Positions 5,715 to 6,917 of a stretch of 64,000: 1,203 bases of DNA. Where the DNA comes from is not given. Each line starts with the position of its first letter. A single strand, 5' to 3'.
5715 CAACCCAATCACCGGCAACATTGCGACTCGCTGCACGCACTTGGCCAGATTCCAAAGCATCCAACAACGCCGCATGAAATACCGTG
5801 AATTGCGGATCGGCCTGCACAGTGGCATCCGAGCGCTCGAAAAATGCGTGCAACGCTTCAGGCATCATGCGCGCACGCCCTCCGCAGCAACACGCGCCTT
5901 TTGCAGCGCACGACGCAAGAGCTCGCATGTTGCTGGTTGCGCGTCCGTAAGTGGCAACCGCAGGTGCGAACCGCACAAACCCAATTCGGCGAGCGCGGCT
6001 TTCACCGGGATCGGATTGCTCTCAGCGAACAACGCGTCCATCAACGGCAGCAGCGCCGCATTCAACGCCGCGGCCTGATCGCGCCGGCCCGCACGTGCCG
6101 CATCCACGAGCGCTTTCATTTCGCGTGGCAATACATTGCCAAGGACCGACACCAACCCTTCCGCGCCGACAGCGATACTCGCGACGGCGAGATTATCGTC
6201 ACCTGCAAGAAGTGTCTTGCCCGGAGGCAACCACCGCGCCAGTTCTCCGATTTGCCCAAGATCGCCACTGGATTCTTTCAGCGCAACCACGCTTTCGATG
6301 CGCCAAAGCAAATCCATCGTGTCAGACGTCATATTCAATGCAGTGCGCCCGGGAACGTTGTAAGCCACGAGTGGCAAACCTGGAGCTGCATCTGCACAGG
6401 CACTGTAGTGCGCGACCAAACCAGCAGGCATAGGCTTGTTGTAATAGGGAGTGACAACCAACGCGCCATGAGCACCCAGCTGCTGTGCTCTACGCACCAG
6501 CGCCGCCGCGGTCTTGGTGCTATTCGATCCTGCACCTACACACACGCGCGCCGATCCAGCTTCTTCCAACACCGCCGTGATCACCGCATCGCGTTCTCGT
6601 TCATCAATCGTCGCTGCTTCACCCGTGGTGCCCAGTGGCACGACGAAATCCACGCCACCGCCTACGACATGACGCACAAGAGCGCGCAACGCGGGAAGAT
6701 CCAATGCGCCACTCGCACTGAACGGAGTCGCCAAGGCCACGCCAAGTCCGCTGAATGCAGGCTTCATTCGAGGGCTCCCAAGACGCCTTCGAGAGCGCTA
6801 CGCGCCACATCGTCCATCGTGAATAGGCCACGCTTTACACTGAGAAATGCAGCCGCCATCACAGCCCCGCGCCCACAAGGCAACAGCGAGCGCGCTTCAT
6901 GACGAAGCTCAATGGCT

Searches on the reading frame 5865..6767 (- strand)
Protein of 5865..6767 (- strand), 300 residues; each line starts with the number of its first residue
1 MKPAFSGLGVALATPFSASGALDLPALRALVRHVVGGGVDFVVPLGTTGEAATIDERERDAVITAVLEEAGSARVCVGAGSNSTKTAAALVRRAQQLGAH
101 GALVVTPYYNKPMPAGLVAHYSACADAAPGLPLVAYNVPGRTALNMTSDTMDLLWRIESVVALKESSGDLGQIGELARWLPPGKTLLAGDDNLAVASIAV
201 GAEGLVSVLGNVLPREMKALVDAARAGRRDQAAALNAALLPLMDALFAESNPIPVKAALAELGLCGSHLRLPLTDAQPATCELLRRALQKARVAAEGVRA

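Call 13: find_encoding_contigs(protein=window:5865-6767:-, flank=10000, max_places=6)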
Protein window:5865-6767:- (300 aa): 2 contigs read that carry it; 2 places shown.
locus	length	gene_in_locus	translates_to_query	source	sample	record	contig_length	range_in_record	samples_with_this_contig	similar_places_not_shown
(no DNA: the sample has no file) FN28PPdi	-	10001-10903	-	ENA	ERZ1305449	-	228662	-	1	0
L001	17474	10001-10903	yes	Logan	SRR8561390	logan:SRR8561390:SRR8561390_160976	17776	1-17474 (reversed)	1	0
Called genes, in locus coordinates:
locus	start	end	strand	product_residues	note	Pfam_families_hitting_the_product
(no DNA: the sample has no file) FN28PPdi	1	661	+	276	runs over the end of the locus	PF01066:CDP-OH_P_transf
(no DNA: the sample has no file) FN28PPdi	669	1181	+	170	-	PF01288:HPPK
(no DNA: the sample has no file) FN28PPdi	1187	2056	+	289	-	PF02569:Pantoate_ligase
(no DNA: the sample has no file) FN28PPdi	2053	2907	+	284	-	PF00288:GHMP_kinases_N, PF08544:GHMP_kinases_C (faint)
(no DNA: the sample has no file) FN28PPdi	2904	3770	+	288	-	PF10727:Rossmann-like, PF10728:DUF2520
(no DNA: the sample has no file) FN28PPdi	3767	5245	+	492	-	PF01487:DHquinase_I, PF08501:Shikimate_dh_N, PF01488:Shikimate_DH (weak)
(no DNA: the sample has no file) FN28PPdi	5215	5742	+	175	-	PF13238:AAA_18 (faint), PF01202:SKI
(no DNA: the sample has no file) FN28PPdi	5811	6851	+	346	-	PF01546:Peptidase_M20, PF07687:M20_dimer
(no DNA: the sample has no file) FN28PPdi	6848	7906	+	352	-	PF01118:Semialdhyde_dh, PF02774:Semialdhyde_dhC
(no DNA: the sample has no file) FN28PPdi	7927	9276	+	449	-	PF00696:AA_kinase, PF13840:ACT_7 (faint), PF01842:ACT (faint), PF22468:ACT_9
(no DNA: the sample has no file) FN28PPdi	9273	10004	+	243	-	PF01113:DapB_N (weak), PF05173:DapB_C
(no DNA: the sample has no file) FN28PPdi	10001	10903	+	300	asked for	PF00701:DHDPS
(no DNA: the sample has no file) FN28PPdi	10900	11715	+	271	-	PF14805:THDPS_N_2, PF00132:Hexapep (faint), PF14602:Hexapep_2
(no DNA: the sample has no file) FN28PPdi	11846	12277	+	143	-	PF08570:DUF1761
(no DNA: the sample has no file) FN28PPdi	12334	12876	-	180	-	PF01625:PMSR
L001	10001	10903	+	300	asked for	PF00701:DHDPS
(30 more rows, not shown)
